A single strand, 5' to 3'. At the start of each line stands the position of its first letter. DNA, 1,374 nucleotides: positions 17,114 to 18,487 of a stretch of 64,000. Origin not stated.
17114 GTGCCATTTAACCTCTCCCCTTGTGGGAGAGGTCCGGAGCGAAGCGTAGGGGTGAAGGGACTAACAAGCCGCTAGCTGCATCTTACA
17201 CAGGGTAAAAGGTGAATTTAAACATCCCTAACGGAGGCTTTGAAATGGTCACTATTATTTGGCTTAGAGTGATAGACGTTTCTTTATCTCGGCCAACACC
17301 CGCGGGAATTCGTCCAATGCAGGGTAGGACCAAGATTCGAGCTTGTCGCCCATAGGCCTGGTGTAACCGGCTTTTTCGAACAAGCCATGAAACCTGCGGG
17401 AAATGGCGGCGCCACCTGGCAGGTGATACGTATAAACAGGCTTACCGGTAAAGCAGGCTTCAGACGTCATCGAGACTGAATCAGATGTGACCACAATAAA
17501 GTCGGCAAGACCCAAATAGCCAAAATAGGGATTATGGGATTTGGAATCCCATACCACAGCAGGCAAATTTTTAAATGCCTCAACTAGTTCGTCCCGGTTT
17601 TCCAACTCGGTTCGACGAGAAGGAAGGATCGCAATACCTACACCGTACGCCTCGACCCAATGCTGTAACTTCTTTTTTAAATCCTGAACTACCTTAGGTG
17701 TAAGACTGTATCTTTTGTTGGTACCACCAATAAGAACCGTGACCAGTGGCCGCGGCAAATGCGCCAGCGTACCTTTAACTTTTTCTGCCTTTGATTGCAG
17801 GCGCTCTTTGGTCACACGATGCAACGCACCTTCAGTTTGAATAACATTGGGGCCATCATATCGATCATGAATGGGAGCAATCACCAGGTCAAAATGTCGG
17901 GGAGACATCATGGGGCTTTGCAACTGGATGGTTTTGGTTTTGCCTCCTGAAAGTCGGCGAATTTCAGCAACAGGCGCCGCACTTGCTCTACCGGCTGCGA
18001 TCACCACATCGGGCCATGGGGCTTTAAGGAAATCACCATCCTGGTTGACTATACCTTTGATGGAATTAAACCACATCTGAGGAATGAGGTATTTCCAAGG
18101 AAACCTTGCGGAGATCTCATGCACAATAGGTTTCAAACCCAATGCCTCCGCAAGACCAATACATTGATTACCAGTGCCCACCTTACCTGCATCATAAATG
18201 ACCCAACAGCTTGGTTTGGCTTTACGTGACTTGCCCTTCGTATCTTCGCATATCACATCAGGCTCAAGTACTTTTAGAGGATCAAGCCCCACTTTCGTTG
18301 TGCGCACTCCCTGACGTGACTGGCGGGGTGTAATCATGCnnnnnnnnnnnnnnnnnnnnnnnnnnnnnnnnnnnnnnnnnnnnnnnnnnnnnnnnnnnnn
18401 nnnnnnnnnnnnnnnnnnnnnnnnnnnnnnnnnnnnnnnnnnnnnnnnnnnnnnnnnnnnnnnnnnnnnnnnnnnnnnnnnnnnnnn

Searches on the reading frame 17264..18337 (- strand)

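Call 15: search_protein_families(library=pfam, proteins=[window:17264-18337:-], max_evalue=0.001)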
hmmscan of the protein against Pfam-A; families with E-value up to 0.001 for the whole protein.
window:17264-18337:- (357 aa): 1 family
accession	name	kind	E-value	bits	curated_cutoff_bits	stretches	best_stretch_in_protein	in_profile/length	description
PF06258.17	Mito_fiss_Elm1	-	6.8e-95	318.1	27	1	54-355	2-304/304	Mitochondrial fission ELM1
